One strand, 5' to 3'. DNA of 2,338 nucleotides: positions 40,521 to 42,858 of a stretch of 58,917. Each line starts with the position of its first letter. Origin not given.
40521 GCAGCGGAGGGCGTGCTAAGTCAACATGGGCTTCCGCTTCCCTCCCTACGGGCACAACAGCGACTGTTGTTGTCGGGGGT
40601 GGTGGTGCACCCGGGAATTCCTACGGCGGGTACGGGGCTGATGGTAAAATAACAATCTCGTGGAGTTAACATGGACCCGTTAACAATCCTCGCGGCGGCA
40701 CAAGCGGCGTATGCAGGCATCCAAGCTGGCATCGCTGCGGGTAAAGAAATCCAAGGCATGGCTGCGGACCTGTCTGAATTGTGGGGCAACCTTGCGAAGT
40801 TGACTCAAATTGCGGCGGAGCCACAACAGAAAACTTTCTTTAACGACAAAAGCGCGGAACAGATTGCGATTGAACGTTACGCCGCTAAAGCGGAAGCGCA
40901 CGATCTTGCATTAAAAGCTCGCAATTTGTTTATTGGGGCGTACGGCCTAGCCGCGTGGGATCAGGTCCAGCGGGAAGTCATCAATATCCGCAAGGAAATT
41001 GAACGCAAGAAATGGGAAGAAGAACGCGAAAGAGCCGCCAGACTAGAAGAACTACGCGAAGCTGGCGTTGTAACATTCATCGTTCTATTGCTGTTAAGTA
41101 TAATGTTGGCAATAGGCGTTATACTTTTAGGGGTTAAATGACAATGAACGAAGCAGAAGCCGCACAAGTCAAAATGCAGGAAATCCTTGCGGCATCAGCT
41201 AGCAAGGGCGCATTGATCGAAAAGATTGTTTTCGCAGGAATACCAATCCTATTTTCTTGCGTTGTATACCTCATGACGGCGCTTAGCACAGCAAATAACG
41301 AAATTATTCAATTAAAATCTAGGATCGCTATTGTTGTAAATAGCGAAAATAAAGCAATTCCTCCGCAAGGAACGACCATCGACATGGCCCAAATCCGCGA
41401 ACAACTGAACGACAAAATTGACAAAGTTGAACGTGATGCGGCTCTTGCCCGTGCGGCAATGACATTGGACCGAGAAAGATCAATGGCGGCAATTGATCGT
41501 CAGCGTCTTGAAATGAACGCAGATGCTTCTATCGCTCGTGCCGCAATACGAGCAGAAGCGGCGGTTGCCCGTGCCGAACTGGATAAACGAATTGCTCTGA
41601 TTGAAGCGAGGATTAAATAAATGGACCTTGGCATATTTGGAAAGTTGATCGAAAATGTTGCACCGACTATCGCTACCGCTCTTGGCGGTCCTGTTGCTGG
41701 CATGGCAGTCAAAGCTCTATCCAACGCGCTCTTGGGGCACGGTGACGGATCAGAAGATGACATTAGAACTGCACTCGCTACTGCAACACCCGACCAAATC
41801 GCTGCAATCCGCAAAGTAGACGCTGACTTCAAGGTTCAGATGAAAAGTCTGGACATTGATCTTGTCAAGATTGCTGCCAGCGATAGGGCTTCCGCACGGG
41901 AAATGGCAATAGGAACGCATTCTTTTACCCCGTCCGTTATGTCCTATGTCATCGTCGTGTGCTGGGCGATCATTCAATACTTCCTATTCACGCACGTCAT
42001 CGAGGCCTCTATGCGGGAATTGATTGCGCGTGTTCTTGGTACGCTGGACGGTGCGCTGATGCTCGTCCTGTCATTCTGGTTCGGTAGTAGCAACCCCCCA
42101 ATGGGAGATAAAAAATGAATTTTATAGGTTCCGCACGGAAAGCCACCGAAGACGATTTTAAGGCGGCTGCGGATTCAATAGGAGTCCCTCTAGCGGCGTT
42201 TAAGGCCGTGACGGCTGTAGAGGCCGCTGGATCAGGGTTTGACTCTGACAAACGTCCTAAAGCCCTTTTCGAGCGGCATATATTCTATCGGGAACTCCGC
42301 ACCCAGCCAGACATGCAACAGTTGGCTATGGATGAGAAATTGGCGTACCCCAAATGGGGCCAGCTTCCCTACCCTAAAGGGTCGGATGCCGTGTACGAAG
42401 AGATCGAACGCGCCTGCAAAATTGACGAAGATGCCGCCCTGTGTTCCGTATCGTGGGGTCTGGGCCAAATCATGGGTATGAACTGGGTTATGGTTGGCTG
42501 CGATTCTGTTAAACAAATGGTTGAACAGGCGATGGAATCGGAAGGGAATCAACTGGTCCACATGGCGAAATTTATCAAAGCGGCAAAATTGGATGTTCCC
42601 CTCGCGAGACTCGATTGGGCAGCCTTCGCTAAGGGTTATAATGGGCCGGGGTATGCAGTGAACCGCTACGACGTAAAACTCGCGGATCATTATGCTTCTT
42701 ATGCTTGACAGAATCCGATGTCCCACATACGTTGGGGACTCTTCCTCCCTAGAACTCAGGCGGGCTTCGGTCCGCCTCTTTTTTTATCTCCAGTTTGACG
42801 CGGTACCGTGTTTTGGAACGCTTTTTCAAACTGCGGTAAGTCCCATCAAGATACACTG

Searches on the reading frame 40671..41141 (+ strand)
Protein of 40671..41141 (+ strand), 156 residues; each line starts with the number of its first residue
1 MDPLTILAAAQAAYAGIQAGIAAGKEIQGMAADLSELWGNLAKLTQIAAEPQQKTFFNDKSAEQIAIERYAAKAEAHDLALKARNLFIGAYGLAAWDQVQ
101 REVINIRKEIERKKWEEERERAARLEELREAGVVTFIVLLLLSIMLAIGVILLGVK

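Call 11: search_protein_families(library=phrogs, proteins=[window:40671-41141:+], max_evalue=0.001)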
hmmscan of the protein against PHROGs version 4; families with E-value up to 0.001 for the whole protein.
window:40671-41141:+ (156 aa): 1 family
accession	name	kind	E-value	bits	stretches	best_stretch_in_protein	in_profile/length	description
phrog_32327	-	unknown function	1.6e-07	32.4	1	1-144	2-136/152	-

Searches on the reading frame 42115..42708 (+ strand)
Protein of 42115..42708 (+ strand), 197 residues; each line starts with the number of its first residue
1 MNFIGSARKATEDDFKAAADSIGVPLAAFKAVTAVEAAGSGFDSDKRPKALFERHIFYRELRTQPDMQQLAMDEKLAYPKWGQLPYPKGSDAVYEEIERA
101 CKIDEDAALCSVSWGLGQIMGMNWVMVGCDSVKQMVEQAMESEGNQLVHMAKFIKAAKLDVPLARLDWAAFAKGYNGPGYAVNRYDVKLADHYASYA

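Call 11: search_protein_families(library=phrogs, proteins=[window:42115-42708:+], max_evalue=0.001)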
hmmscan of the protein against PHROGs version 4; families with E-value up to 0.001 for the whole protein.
window:42115-42708:+ (197 aa): 2 families
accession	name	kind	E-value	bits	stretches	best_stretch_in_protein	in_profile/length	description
phrog_1224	-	head and packaging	1.4e-72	246.4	1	6-197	70-261/438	endolysin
phrog_2860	-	head and packaging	8.6e-56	189.8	1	9-196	2-186/189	endolysin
